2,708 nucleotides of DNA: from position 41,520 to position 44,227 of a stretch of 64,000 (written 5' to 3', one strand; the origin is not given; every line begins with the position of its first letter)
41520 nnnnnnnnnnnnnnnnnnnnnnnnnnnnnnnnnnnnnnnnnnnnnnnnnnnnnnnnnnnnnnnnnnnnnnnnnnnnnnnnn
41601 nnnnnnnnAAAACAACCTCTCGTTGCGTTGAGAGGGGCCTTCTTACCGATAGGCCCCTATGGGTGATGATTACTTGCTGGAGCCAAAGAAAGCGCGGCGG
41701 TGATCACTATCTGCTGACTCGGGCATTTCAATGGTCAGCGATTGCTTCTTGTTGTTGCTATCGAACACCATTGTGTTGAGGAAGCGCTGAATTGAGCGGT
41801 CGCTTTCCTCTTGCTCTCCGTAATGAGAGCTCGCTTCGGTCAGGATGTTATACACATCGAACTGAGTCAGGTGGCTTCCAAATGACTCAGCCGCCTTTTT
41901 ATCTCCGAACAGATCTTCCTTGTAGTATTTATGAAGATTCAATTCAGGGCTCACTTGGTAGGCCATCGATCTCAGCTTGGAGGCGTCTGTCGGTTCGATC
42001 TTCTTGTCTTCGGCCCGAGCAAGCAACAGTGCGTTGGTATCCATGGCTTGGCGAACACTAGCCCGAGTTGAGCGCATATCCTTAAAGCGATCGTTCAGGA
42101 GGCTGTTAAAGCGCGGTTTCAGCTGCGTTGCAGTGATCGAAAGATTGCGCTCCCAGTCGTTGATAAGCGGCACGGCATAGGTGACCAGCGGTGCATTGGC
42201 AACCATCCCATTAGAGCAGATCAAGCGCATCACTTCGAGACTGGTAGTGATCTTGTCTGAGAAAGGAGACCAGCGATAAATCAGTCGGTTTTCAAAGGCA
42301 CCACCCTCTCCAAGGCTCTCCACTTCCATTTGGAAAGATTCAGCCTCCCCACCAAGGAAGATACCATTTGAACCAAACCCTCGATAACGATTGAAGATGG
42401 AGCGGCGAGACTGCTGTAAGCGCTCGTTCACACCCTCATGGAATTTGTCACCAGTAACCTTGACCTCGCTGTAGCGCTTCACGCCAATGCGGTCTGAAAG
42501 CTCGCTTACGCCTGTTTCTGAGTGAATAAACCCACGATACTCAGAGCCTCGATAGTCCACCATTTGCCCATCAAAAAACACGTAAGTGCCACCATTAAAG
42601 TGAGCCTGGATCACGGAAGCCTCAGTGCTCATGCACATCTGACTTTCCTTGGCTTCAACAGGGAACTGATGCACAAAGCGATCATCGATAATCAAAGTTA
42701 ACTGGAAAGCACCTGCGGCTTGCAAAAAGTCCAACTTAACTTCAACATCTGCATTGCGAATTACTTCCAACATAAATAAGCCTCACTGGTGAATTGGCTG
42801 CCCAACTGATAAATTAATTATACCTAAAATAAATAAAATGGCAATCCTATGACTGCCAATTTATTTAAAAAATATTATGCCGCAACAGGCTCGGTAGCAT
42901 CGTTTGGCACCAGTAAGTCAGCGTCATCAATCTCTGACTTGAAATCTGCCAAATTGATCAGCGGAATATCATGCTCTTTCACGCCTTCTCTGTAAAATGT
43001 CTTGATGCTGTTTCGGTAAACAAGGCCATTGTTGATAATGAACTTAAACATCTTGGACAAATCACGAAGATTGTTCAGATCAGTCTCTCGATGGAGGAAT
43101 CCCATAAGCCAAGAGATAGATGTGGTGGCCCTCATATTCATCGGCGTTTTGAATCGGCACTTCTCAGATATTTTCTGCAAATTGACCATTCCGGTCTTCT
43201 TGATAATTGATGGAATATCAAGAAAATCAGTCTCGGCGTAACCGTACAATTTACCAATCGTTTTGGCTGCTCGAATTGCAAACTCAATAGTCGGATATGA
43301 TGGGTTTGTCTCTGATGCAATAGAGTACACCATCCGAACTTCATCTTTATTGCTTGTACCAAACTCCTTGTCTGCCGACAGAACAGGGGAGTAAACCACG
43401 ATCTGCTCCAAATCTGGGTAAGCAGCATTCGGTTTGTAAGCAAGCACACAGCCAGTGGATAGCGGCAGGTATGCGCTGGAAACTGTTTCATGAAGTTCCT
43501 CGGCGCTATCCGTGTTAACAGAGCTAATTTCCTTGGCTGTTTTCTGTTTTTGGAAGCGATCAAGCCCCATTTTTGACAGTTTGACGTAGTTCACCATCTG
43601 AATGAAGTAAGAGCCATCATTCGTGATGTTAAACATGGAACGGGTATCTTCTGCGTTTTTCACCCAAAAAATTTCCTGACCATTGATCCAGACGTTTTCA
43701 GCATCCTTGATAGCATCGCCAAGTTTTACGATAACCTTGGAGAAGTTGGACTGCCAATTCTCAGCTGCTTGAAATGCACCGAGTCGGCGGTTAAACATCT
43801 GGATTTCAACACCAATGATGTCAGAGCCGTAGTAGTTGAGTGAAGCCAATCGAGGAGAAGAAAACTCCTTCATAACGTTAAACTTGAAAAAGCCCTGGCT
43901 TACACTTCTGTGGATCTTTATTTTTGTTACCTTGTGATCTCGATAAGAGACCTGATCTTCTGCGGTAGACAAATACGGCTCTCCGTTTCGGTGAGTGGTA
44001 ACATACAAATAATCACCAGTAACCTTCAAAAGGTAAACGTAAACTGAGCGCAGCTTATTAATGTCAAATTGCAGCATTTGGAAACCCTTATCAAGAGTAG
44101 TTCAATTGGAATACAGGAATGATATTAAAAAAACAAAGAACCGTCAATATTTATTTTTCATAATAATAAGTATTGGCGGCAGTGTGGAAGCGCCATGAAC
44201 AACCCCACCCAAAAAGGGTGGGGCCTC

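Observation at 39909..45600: Six-gene minus-strand operon headed by a compact SF2 DExH helicase plus five ORFan proteins, a candidate novel conflict or defence module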

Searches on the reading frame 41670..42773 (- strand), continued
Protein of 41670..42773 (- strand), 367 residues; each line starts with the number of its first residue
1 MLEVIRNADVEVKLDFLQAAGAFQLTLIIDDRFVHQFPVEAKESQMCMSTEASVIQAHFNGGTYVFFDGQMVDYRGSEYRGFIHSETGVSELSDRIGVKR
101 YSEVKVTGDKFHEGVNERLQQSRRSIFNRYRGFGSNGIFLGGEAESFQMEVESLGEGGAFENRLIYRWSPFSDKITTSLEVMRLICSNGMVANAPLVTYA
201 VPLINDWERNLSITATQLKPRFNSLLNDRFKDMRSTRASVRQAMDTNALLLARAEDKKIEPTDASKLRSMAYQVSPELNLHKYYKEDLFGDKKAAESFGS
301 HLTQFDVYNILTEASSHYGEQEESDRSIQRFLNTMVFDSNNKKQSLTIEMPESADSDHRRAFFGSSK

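Call 107: get_annotated_region(hit=H6, flank=4000)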
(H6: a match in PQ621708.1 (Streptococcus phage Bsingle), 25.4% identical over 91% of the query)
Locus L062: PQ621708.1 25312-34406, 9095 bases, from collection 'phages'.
description: Streptococcus phage Bsingle, complete genome.
organism: Streptococcus phage Bsingle (NCBI taxid 3390262)
taxonomy: Viruses
host: Streptococcus equinus MEM36; source: bovine feces; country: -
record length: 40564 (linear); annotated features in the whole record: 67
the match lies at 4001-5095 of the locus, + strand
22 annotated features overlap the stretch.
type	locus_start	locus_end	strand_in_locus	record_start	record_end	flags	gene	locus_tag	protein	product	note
CDS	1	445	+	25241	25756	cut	-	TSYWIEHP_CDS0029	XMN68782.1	ParB-like partition protein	RNA and nucleotide metabolism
CDS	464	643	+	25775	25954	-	-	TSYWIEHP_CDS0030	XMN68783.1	hypothetical protein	-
CDS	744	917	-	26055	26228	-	-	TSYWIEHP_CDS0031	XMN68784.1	hypothetical protein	-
CDS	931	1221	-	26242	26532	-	-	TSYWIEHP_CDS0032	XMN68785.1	hypothetical protein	-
CDS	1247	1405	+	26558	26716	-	-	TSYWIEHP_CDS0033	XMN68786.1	hypothetical protein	-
CDS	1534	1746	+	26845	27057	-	-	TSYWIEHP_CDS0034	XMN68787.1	hypothetical protein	-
CDS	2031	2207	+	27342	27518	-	-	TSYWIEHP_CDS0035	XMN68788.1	hypothetical protein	-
CDS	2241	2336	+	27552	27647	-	-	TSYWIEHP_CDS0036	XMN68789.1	hypothetical protein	-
CDS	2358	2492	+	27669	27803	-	-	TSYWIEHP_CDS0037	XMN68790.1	hypothetical protein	-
CDS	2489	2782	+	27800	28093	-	-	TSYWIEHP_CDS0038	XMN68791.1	hypothetical protein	-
CDS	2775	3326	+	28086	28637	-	-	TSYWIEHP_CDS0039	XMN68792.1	HNH endonuclease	RNA and nucleotide metabolism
CDS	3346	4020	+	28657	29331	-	-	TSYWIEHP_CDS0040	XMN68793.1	Sak4-like ssDNA annealing protein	RNA and nucleotide metabolism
CDS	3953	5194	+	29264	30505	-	-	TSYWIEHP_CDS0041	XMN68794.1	DNA helicase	RNA and nucleotide metabolism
CDS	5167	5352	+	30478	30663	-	-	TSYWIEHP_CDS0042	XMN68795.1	hypothetical protein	-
CDS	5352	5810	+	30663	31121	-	-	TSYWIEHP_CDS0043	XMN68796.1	single strand DNA binding protein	RNA and nucleotide metabolism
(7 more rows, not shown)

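Call 108: get_annotated_region(hit=H11, flank=4000)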
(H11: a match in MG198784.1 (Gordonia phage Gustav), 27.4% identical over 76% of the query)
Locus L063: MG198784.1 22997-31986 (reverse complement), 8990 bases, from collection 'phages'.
description: Gordonia phage Gustav, complete genome.
organism: Gordonia phage Gustav (NCBI taxid 2047872)
taxonomy: Viruses; Duplodnaviria; Heunggongvirae; Uroviricota; Caudoviricetes; Gustavvirus; Gustavvirus gustav
host: Gordonia terrae 3612; source: soil; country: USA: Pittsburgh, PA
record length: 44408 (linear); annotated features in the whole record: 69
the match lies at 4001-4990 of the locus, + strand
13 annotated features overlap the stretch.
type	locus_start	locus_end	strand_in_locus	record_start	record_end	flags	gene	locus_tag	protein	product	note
CDS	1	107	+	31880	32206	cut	-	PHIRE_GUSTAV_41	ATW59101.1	hypothetical protein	-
CDS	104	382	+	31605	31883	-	-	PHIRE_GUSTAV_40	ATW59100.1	hypothetical protein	-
CDS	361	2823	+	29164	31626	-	-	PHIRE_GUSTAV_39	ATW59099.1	DNA primase/helicase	-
CDS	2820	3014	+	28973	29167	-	-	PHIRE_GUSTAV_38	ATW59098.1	hypothetical protein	-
CDS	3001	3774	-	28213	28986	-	-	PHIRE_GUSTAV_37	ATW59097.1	lysin B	-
CDS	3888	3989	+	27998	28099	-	-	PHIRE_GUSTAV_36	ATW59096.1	hypothetical protein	-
CDS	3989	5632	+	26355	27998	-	-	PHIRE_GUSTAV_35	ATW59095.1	DNA helicase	-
CDS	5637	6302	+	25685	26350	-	-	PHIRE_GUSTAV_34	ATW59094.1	hypothetical protein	-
CDS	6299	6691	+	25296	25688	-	-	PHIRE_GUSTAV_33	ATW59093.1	hypothetical protein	-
CDS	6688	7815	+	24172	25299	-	-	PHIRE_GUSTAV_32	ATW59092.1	hypothetical protein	-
CDS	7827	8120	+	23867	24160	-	-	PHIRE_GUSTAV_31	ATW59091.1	hypothetical protein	-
CDS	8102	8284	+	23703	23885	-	-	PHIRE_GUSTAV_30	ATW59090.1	hypothetical protein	-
CDS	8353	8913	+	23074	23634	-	-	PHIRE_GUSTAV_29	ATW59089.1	hypothetical protein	-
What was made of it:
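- On Phage replication/recombination module: This holds for the nearest cultured-phage helicases (calls 107, 108).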

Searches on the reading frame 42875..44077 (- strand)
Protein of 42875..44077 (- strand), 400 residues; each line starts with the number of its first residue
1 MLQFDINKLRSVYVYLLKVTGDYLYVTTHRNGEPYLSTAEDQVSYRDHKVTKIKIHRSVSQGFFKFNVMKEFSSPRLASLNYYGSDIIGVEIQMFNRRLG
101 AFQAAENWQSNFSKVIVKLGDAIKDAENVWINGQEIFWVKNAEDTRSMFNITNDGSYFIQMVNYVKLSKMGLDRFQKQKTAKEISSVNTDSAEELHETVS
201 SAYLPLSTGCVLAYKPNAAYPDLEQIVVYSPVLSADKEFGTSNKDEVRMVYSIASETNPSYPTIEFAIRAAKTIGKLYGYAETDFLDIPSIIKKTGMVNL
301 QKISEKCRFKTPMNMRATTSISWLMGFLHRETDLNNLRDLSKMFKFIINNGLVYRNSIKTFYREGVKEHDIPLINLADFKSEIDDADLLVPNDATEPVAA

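Call 3: search_protein_families(library=pfam, proteins=[window:42875-44077:-], max_evalue=1)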
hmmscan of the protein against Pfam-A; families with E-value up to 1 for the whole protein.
window:42875-44077:- (400 aa): 2 families
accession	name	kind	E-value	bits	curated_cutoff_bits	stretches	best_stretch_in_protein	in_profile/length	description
PF21633.3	MOV-10_Ig-like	-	0.037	14.6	27.4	1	127-184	16-73/126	Helicase MOV-10, Ig-like domain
PF01466.24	Skp1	-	0.28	11.5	22.3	0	140-154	18-32/48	Skp1 family, dimerisation domain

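Call 4: search_protein_families(library=padloc, proteins=[window:42875-44077:-], max_evalue=1)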
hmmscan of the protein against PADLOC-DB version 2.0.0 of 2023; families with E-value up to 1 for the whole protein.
window:42875-44077:- (400 aa): 0 families

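Call 5: search_protein_families(library=phrogs, proteins=[window:42875-44077:-], max_evalue=1)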
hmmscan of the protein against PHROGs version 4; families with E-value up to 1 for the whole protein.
window:42875-44077:- (400 aa): 0 families

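Call 6: search_protein_families(library=ncbifam, proteins=[window:42875-44077:-], max_evalue=1)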
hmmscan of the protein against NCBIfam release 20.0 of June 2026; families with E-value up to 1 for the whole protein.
window:42875-44077:- (400 aa): 0 families

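Call 19: find_homologous_proteins(query=window:42875-44077:-)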
Query window:42875-44077:- (400 aa): 21 proteins with E <= 0.001 among 3227 candidates.
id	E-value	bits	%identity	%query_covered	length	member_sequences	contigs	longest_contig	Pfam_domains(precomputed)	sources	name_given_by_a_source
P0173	3.0e-262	887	99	100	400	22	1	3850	-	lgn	-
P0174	9.2e-185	632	75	94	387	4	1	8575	-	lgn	-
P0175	4.8e-172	590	70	94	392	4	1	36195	-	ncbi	ncbi:hypothetical protein D3C72_255550 [compost metagenome]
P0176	1.6e-122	427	55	93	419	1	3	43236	-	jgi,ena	jgi:hypothetical protein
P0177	3.8e-121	423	51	94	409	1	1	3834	-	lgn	-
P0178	3.1e-117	410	51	94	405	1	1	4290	-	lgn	-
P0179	2.1e-105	371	48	97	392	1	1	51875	-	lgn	-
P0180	2.8e-100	354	47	94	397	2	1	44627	-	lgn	-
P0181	5.9e-100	353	46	95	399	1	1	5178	-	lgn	-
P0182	7.5e-98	346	46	95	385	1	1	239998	-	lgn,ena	-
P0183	5.6e-97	343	43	97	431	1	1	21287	-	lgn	-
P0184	9.2e-96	339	43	99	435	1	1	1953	-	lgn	-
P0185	1.3e-94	336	47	93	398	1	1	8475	-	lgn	-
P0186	7.7e-93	330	44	95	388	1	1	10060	-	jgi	jgi:hypothetical protein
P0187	1.2e-92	329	45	94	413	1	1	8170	-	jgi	-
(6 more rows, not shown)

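Call 25: search_solved_structures(query=A2, max_evalue=10)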
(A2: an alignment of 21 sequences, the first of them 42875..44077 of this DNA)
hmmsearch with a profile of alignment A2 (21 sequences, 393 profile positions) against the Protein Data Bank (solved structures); distinct sequences matched with E-value up to 10: 1.
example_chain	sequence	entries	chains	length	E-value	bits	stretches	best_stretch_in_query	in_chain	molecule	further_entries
5cqs_A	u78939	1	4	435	0.1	14.6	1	67-131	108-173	Elongator complex protein 1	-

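Call 38: predict_structure(alignment_id=A2)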
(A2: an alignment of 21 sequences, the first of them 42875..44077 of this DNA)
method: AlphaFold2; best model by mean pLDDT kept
length: 400 residues; sequences in the alignment: 21
mean_pLDDT: 83.5   pTM: 0.80
mean pLDDT of the five models: 83.5, 83.1, 82.9, 82.0, 81.9
residues with pLDDT >= 90: 211; 70-90: 130; 50-70: 17; < 50: 42
segments of 3 or more residues with pLDDT < 50: 237-242, 361-364, 372-400
pLDDT, mean of each block of 10 residues (from residue 1): 95 96 94 82 88 94 92 93 95 84 89 94 93 92 78 90 93 88 84 70 90 93 92 63 67 84 94 95 91 85 87 91 95 95 92 78 49 43 39 34
secondary structure, 60 per line:
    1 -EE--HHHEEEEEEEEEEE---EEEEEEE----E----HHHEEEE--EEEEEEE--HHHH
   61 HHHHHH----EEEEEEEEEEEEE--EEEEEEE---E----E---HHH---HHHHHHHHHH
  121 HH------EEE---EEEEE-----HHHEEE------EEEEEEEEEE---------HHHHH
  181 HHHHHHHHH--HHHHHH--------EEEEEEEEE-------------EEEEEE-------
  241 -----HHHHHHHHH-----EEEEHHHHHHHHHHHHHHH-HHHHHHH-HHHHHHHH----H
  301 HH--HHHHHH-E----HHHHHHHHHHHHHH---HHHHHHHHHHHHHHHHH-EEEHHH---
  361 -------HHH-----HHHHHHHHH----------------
elements in order: E9-19 E23-29 E42-45 E48-54 H57-66 E71-83 E86-92 H111-122 E129-131 E135-139 E148-150 E157-166 H176-189 H192-197 E206-214 E228-233 H246-254 E260-263 H264-278 H280-286 H288-295 H305-310 H317-330 H334-350 E352-354 H376-384

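Call 49: search_dna_similar(query=window:42875-44077:-, collection=plasmids, mode=protein, max_evalue=0.001, max_rows=25)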
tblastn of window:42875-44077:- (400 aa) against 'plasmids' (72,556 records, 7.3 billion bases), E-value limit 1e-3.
No match.

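Call 50: fold_search(model_id=the predicted structure, library=viral)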
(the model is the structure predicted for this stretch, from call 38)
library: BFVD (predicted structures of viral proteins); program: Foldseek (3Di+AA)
matches with E <= 10: 198; with E <= 0.001: 0
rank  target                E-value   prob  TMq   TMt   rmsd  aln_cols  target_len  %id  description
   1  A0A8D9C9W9            9.3e-02  0.41  0.23  0.31  11.4       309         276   11  Uncharacterized protein [uncultured marine phage]
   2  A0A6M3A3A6            1.8e-01  0.03  0.09  0.11  22.4       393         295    7  Uncharacterized protein [Vibrio phage vB_ValM-yong1]
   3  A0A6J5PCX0            2.0e-01  0.23  0.14  0.24  19.9       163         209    8  Uncharacterized protein [uncultured Caudovirales phage]
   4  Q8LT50                3.0e-01  0.04  0.10  0.07  20.3       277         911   14  Uncharacterized protein [Vibrio phage VpV262]
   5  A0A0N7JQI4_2          4.4e-01  0.01  0.08  0.03  35.4       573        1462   10  (no name in the UniProt tables at hand)
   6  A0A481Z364            6.9e-01  0.02  0.08  0.07  21.8       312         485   10  Uncharacterized protein [Pithovirus LCPAC101]
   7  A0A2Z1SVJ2            6.9e-01  0.02  0.06  0.04  22.0       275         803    9  Polyprotein (Fragment) [Ugandan cassava brown streak virus]
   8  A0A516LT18            8.1e-01  0.06  0.12  0.07  16.9       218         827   10  (no name in the UniProt tables at hand)
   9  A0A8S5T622            8.1e-01  0.05  0.14  0.16  19.0       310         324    7  Concanavalin A-like lectin/glucanase [Siphoviridae sp. ctxMM9]
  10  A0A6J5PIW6            8.1e-01  0.02  0.11  0.08  29.6       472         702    9  Portal protein [uncultured Caudovirales phage]
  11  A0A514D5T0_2          9.6e-01  0.04  0.10  0.04  14.0       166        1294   11  RNA-dependent RNA polymerase [Riboviria sp.]
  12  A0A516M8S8            9.6e-01  0.02  0.09  0.12  18.0       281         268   10  (no name in the UniProt tables at hand)
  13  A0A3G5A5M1            9.6e-01  0.01  0.08  0.09  26.7       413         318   11  Uncharacterized protein [Homavirus sp.]
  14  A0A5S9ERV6            1.0e+00  0.02  0.12  0.16  20.7       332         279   10  Uncharacterized protein [Tenacibaculum phage PTm1]
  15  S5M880                1.1e+00  0.11  0.13  0.25  16.0       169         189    6  Uncharacterized protein [Bacillus phage Basilisk]
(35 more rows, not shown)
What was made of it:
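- Tried and rejected: Foldseek against BFVD for gene 2 found nothing (call 50).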

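Call 63: find_related_loci(query=A2, collection=viral_contigs, flank=10000)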
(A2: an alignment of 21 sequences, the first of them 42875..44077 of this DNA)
Query A2 (400 aa) in viral_contigs; peptide patterns used: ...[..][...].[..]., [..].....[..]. (x = any residue, [..] = any of these).
178 stretches matched a pattern, but none encodes a relative of the query by tblastn (E <= 1e-3).

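Call 81: search_protein_representatives(alignment_id=A2)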
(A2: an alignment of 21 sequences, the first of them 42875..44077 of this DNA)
Query: 21 sequences, 393 profile positions. Proteins with E-value up to 0.001 (for the whole library): 224; up to 1e-10: 161; up to 1e-30: 44. The best 150 are listed.
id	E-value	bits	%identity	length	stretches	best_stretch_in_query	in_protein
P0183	6.5e-182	621.1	-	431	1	1-387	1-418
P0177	2.3e-175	599.5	-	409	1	1-388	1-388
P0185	7.2e-170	581.4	-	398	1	1-387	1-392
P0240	1.3e-151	521.3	-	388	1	1-383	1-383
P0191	2.2e-147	507.4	-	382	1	1-383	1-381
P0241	2.3e-131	454.7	-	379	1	1-381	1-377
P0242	3.9e-114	397.9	-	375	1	2-385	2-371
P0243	1.0e-109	383.4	-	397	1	1-372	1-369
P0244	1.7e-106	372.8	-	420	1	1-386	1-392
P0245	1.2e-100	353.5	-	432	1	1-385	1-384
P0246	2.5e-98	345.9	-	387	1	1-380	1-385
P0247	2.9e-95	335.8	-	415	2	170-378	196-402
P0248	4.3e-95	335.2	-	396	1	1-383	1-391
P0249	4.4e-91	322.0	-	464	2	1-201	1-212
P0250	2.3e-89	316.4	-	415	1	1-383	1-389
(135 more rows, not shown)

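Call 83: search_protein_families(library=pfam, alignment_id=A3, max_evalue=0.01)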
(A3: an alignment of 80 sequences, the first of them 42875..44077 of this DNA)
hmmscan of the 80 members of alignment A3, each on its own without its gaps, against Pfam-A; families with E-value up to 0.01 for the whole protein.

A. member 1, window:42875-44077:- (400 aa): 0 families

B. families by the number of members that match (of 80 scanned): 1 family
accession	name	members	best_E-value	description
PF25328.1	PH_MADD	1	0.0061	MADD C-terminal PH-like domain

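Call 84: search_solved_structures(query=A3, max_evalue=10)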
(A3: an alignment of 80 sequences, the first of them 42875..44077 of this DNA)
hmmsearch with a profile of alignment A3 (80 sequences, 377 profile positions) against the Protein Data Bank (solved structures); distinct sequences matched with E-value up to 10: 0.
